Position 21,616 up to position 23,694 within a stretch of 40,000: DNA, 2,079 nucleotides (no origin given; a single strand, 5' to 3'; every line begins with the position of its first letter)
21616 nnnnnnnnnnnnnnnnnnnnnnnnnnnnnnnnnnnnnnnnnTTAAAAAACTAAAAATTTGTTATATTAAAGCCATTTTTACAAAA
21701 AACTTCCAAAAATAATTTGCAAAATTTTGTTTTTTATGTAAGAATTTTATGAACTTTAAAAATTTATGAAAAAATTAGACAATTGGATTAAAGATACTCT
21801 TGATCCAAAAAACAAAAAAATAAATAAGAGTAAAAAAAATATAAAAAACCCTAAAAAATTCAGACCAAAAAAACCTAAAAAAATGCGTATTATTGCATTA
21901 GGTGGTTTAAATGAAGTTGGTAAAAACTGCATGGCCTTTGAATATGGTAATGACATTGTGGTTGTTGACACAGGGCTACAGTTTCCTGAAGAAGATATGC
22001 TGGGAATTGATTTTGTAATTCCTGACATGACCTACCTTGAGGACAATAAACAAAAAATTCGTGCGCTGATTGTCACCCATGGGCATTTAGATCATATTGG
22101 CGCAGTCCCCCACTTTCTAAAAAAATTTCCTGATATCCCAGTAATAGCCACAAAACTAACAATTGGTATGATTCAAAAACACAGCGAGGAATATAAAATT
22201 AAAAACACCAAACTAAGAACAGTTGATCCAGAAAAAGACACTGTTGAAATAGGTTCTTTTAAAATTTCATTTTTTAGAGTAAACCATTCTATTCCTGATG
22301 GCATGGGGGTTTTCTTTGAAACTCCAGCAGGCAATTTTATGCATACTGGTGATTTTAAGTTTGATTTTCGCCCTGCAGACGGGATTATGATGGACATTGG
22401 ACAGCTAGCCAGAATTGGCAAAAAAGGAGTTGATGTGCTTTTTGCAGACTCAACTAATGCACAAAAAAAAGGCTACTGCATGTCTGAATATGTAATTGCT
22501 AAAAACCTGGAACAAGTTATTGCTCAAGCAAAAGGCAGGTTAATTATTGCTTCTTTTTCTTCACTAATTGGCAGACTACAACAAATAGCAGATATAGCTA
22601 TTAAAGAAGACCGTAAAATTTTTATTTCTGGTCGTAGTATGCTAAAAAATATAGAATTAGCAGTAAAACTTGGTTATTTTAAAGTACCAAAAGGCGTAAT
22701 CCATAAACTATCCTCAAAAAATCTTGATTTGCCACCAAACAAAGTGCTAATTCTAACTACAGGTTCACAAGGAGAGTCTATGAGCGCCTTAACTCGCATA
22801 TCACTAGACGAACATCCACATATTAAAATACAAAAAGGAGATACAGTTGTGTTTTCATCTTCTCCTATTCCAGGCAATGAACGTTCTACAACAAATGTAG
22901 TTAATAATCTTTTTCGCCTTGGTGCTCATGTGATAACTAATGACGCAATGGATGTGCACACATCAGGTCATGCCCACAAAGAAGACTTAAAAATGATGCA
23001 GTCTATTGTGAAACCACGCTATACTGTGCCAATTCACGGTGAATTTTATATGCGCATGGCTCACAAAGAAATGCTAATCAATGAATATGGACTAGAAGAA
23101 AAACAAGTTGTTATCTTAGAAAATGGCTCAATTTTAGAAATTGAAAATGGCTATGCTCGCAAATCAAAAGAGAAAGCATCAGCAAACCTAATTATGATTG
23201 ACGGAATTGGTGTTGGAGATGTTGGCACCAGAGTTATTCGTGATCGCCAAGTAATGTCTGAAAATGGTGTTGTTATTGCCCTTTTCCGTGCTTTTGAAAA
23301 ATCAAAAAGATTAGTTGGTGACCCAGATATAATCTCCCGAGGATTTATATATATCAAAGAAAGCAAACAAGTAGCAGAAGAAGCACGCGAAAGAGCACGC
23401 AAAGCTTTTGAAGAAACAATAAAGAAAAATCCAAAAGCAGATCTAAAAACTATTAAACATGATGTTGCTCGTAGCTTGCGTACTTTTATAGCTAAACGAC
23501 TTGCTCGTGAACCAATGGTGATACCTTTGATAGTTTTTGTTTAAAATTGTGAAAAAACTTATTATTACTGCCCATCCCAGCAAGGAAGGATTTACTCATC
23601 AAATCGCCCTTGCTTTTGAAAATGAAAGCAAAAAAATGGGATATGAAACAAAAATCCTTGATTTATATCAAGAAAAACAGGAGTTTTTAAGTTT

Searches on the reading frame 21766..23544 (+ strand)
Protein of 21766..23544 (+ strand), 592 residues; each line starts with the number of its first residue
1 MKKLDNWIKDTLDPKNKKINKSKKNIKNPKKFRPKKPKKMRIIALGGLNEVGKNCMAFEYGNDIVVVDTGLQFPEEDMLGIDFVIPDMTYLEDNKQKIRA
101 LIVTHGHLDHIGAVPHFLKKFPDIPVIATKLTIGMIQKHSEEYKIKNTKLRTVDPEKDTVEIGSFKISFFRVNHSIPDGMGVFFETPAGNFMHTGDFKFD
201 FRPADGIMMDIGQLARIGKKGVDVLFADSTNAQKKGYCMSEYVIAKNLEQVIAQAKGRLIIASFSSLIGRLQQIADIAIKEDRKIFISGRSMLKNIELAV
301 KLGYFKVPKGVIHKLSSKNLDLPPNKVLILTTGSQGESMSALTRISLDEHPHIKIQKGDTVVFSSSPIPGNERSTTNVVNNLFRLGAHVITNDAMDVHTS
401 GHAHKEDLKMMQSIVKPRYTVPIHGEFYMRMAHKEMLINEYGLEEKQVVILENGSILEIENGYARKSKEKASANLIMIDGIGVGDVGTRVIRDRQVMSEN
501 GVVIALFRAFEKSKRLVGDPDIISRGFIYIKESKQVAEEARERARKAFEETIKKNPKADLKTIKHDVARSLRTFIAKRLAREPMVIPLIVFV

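Call 80: search_protein_families(library=pfam, proteins=[window:21766-23544:+], max_evalue=0.0001)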
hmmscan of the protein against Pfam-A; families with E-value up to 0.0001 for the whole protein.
window:21766-23544:+ (592 aa): 5 families
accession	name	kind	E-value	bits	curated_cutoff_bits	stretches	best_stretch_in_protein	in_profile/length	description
PF22505.1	RNase_J_b_CASP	-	1.7e-44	151.1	27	1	256-382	1-126/126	Ribonuclease J, beta-CASP domain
PF17770.6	RNase_J_C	-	5e-24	85.7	23.8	1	490-590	1-100/102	Ribonuclease J C-terminal domain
PF00753.33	Lactamase_B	-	7.7e-16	59.1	22.7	1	51-199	4-152/196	Metallo-beta-lactamase superfamily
PF12706.13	Lactamase_B_2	-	8.5e-12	45.5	27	1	91-212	24-165/200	Beta-lactamase superfamily domain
PF07521.17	RMMBL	-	3.3e-10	40.2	21.6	1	397-443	11-58/63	Zn-dependent metallo-hydrolase RNA specificity domain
